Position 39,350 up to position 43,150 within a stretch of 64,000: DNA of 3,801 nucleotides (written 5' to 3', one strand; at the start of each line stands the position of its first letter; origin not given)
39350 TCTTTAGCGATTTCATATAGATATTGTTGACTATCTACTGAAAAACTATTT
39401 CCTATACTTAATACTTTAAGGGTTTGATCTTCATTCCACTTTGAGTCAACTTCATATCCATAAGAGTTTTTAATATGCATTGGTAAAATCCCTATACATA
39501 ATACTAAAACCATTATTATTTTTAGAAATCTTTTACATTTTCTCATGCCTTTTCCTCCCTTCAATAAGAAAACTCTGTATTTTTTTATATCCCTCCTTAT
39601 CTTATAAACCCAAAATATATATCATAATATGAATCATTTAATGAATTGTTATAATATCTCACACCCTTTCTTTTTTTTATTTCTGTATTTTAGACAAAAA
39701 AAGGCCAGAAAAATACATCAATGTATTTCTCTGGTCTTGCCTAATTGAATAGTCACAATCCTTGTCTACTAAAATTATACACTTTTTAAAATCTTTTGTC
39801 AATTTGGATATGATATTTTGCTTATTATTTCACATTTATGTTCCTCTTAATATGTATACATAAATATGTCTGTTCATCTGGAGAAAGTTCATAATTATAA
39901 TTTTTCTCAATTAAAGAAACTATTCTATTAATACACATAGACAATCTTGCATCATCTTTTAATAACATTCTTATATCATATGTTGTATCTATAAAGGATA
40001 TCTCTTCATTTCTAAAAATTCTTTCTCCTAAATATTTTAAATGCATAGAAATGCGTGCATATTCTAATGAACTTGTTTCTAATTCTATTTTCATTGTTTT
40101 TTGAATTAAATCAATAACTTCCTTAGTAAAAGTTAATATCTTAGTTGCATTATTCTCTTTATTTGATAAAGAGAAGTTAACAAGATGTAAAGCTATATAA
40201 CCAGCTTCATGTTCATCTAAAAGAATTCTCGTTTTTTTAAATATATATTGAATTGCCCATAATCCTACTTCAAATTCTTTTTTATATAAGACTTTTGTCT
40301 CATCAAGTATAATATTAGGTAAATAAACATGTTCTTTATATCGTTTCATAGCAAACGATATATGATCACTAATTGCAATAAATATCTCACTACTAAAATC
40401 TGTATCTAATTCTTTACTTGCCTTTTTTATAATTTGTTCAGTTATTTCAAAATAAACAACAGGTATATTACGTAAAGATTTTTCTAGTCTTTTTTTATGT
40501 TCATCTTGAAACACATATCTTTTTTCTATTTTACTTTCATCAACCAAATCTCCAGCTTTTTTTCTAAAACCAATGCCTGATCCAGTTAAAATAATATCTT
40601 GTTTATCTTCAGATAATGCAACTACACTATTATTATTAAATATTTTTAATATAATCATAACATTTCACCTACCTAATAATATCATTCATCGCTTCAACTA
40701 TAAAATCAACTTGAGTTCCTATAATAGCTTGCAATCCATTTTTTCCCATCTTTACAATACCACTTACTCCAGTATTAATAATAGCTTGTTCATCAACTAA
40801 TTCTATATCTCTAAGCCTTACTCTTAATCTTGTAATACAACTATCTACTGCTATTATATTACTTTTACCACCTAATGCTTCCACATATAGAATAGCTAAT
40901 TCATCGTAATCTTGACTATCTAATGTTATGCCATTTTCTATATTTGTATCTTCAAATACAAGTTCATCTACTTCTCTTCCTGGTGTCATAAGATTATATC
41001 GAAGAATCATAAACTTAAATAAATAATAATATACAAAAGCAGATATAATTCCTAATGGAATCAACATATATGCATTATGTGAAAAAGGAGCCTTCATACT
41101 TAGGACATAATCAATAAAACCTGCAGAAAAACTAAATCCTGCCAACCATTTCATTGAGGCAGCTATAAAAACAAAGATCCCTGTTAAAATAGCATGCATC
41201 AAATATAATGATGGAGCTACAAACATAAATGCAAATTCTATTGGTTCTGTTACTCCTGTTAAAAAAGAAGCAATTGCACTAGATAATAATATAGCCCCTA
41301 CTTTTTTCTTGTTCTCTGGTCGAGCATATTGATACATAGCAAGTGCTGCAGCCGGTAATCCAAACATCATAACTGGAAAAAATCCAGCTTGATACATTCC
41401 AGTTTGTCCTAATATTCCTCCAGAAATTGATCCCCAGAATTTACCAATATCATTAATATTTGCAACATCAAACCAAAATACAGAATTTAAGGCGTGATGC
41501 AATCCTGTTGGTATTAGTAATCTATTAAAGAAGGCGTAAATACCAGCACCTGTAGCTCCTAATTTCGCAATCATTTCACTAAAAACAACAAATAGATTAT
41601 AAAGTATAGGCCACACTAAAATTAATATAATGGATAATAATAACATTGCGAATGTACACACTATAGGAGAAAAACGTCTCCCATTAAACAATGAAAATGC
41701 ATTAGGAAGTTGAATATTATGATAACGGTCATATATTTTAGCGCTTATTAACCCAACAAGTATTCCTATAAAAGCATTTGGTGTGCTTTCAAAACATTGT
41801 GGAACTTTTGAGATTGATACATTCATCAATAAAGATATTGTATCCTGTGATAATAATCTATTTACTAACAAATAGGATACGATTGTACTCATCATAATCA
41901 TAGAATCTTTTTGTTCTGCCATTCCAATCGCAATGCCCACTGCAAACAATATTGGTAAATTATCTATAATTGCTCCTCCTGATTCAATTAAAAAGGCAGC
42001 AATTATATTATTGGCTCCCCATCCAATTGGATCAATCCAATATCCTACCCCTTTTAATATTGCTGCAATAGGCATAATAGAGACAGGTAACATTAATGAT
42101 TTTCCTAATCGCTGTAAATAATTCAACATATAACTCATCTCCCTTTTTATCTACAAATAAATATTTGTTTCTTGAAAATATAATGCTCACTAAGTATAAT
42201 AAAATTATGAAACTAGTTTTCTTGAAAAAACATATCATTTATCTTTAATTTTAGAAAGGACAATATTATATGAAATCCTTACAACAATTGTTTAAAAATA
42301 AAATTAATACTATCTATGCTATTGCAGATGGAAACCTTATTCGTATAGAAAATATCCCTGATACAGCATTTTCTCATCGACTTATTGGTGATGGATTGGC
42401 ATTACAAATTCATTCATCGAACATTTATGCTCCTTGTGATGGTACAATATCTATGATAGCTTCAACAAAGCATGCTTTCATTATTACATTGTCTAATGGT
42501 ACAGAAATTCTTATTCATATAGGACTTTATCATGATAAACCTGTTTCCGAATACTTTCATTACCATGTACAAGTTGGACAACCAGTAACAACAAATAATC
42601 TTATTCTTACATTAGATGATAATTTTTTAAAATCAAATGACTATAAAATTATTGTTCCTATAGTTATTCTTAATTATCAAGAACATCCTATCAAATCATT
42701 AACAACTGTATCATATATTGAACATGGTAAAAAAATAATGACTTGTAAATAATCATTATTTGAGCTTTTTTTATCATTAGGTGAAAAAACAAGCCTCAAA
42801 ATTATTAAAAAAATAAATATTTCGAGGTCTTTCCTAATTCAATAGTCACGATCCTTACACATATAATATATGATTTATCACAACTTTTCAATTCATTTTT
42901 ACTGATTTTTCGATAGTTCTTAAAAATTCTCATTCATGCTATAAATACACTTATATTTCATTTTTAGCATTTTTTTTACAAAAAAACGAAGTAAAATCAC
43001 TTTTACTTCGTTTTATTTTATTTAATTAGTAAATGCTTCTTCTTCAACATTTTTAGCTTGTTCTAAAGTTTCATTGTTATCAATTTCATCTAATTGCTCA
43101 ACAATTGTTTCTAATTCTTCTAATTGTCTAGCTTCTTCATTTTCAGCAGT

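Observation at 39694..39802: PRD-antiterminator RAT/terminator gate in front of a 7.5-kb secreted GH84 glycosidase gene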

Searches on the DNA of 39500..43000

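Call 78: search_rna_families(source=window, start=39500, end=43000, threshold=evalue, max_evalue=10)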
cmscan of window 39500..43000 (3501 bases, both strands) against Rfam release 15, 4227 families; matches with E-value up to 10: 5.
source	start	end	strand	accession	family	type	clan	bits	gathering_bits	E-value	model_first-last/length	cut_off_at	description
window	42764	42797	-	RF01080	UPD-PKib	Cis-reg;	-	23.4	39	0.49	1-32/32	no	Pseudoknot of upstream pseudoknot domain (UPD) of the 3'UTR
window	42249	42277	-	RF01351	CRISPR-DR42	Gene; CRISPR;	-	21.5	40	9.2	1-29/29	no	CRISPR RNA direct repeat element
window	42954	42996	-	RF01726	SAM-II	Cis-reg; riboswitch;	-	19.1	44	2.9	1-60/60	no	SAM-II riboswitch aptamer (SAM-II long loop)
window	41839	41900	-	RF01298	snoU25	Gene; snRNA; snoRNA; CD-box;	-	16.5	50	8.8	1-69/69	no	Small nucleolar RNA U25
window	39831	39882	-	RF02031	tpke11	Gene; sRNA;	-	16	43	7.4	1-77/77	no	tpke11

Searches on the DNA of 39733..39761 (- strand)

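Call 77: build_rna_model(alignment_id=A1, structure=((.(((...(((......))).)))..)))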
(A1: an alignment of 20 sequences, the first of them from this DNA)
Model R1 built from alignment A1 (20 sequences, 29 columns); structure: as given.
model positions 29; base pairs 8; branch points 0; effective number of sequences 20; information 1.372 bits per position. Calibrated on 0.2 Mb of random sequence (short: E-values are rough).
structure used (alignment columns):
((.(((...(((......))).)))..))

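Call 79: search_with_rna_model(model_id=R1, source=window, filters=off, max_evalue=10)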
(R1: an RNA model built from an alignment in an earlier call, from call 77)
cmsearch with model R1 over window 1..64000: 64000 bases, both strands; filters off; matches with E-value up to 10: 20.
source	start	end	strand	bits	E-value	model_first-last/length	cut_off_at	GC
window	39733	39761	-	49.5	3.5e-11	1-29/29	no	0.41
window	42826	42854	-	41.5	6e-09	1-29/29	no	0.41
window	58651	58666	-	15.8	0.093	1-29/29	no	0.25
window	44979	45003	+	12.2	0.91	1-29/29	no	0.44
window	25407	25428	-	11.7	1.3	1-29/29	no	0.23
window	27119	27142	-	11.2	1.7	1-29/29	no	0.33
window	34671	34692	+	10.4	2.9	1-29/29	no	0.23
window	34416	34452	+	9.8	4.3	1-29/29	no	0.27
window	39943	39971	-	9.8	4.5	1-29/29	no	0.24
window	43010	43036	+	9.6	4.9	1-29/29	no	0.15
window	27255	27294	+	9.4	5.8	1-29/29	no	0.3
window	33058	33085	-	9.1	7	1-29/29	no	0.25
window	23774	23792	-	9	7.3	1-29/29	no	0.32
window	53822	53833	-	9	7.4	10-21/29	no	0.25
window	20213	20222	-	8.9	7.7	11-20/29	no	0.1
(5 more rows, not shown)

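Call 80: search_with_rna_model(model_id=R1, sources=[L138, L139, L140, L141, L015, L016, L017, L018, L010, L011, L048, L053], max_evalue=1)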
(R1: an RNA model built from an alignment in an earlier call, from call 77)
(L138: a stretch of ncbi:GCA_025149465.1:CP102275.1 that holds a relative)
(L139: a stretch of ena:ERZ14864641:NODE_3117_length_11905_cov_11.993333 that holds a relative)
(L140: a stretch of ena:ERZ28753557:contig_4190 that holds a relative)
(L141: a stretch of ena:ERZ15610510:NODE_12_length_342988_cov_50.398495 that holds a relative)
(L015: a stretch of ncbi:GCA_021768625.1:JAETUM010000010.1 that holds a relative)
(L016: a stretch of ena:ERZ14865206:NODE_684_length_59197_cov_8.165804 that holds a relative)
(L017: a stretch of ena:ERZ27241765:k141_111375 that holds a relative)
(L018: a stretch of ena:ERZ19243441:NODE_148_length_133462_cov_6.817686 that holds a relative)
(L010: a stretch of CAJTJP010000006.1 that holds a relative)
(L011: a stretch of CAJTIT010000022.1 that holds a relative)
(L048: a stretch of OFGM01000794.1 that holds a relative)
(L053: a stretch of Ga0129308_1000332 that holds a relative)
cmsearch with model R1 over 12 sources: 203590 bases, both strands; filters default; matches with E-value up to 1: 19.
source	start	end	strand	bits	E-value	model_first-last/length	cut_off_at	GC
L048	10560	10588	-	50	8.1e-11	1-29/29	no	0.34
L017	9889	9917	+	46.9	6.1e-10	1-29/29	no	0.31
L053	6842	6870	-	46.9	6.1e-10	1-29/29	no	0.31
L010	11087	11115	+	45.5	1.5e-09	1-29/29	no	0.28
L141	15184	15212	+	44.8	2.3e-09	1-29/29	no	0.41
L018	16184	16212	+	44.8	2.3e-09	1-29/29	no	0.41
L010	16587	16615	+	43.4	5.7e-09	1-29/29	no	0.28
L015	6871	6899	+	42.5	1e-08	1-29/29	no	0.41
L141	6275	6303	-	39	9.9e-08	1-29/29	no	0.31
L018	7275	7303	-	39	9.9e-08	1-29/29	no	0.31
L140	6280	6308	-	37.9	2e-07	1-29/29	no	0.31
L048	5963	5991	+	37.9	2e-07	1-29/29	no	0.31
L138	6372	6400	-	35.7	7.8e-07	1-29/29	no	0.24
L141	8897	8926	+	33.6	3e-06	1-29/29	no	0.4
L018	9897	9926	+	33.6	3e-06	1-29/29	no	0.4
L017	7081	7109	-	33.2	3.9e-06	1-29/29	no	0.28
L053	9650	9678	+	33.2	3.9e-06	1-29/29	no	0.28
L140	8925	8951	+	30.9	1.7e-05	1-29/29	no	0.41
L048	3332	3358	-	30.9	1.7e-05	1-29/29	no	0.41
